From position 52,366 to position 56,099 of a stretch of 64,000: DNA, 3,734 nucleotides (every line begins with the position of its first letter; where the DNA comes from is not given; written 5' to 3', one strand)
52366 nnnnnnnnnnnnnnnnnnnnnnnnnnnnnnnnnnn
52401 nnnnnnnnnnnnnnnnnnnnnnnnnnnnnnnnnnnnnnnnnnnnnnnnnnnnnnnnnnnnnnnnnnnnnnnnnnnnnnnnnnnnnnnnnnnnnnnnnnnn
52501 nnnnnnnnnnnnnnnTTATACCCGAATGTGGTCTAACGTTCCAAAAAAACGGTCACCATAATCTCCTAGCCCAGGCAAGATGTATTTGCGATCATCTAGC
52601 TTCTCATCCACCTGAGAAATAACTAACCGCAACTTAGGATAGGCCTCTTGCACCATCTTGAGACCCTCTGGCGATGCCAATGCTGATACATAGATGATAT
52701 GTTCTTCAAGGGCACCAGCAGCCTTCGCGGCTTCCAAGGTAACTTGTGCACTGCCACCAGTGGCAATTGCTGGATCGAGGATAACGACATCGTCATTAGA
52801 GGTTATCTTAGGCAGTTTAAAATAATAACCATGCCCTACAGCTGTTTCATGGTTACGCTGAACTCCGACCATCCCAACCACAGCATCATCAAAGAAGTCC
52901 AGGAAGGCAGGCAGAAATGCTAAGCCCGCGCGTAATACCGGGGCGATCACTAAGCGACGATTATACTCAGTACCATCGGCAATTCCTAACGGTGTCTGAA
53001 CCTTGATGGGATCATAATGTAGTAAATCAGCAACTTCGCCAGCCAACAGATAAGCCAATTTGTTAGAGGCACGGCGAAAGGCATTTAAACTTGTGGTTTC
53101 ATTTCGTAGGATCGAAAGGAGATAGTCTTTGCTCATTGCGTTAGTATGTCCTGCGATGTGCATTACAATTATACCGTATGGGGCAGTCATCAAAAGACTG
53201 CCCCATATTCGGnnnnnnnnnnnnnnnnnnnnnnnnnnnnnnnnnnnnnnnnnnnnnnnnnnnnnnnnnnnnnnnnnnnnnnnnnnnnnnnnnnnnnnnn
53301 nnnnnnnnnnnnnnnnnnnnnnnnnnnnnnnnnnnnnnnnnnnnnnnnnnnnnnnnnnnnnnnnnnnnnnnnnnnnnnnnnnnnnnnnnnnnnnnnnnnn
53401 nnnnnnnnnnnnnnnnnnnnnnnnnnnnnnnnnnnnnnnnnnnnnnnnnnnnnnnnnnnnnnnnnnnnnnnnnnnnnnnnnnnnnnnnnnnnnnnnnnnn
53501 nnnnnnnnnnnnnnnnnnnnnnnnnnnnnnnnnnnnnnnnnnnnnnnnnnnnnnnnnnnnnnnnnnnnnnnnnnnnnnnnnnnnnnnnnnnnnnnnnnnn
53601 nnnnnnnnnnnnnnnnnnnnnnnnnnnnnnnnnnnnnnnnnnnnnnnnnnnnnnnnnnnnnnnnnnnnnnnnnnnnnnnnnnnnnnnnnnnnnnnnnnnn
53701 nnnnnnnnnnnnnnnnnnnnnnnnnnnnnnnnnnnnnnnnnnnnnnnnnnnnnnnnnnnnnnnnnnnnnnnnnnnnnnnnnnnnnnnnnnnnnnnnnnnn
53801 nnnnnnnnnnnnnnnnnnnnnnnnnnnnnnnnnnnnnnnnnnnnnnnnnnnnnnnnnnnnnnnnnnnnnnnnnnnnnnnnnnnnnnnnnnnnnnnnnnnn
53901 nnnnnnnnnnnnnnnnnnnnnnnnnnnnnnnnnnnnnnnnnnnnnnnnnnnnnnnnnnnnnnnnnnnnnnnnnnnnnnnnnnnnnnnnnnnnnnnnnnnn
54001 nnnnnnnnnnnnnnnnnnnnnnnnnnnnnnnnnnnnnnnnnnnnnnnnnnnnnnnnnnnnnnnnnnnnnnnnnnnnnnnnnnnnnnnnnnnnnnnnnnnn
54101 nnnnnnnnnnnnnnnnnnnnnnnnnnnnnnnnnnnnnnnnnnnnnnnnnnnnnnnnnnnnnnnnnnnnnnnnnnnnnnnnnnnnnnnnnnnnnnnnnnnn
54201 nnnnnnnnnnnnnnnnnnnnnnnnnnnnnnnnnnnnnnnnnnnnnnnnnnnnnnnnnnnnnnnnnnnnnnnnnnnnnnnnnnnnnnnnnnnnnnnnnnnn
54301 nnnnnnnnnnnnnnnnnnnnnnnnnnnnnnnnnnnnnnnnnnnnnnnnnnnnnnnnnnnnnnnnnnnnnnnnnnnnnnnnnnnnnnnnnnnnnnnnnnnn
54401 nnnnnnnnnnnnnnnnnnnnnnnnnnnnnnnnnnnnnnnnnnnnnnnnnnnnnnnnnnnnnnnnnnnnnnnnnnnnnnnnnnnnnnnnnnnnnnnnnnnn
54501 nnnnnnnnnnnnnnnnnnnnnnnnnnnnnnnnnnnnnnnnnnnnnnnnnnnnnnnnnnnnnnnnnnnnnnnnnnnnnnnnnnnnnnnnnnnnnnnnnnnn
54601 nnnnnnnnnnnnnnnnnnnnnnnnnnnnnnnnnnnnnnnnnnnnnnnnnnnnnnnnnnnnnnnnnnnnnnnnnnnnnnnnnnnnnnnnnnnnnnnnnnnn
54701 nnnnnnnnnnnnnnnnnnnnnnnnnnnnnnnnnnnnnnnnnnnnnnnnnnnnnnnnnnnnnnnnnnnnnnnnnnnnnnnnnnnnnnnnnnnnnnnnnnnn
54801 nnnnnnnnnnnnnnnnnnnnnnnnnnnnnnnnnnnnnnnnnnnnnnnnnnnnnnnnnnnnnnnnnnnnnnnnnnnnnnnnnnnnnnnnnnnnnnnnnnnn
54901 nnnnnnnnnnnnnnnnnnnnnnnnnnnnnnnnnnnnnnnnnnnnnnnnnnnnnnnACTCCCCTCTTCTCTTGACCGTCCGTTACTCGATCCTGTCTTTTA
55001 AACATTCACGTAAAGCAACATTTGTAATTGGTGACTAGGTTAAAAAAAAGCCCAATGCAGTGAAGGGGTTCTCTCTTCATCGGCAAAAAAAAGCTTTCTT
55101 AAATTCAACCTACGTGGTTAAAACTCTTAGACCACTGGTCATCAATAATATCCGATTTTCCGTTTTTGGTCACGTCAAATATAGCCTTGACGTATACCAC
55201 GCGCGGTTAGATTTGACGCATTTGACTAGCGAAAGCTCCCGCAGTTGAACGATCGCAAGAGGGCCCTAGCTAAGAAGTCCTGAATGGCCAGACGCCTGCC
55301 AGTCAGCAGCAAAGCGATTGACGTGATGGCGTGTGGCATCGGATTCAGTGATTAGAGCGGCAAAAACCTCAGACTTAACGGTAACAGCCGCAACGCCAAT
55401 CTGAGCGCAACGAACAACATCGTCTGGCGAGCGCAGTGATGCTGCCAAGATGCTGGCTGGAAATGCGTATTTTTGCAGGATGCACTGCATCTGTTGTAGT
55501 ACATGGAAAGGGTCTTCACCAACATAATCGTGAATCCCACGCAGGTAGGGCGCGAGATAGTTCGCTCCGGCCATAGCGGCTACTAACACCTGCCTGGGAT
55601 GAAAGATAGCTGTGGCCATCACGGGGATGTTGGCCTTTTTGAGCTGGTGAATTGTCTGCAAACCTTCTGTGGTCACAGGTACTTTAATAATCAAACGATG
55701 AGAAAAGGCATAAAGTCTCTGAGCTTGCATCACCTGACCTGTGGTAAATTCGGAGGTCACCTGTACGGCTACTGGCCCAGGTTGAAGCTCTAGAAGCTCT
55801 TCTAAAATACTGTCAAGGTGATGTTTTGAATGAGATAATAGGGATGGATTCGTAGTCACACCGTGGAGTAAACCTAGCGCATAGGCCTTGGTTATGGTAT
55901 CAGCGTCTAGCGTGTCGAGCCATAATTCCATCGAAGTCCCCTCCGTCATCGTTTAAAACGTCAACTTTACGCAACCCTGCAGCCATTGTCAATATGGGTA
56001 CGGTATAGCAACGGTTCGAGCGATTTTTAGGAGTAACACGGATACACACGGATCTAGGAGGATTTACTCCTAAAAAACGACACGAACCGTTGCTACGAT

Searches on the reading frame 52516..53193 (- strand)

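Call 17: search_protein_families(library=pfam, proteins=[window:52516-53193:-], max_evalue=0.0001)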
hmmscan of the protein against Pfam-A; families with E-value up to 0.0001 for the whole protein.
window:52516-53193:- (225 aa): 2 families
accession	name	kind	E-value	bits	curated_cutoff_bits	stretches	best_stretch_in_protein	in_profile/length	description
PF14681.12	UPRTase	-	1.3e-54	185.3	27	1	25-219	10-206/206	Uracil phosphoribosyltransferase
PF00156.33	Pribosyltran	-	1.2e-06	28.4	26.3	1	78-183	28-135/158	Phosphoribosyl transferase domain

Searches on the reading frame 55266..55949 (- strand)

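Call 17: search_protein_families(library=pfam, proteins=[window:55266-55949:-], max_evalue=0.0001)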
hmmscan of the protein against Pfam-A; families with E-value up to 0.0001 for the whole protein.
window:55266-55949:- (227 aa): 1 family
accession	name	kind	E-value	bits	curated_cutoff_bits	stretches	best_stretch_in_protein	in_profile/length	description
PF00923.25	TAL_FSA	-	1.1e-38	133.6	27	1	9-206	1-239/285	Transaldolase/Fructose-6-phosphate aldolase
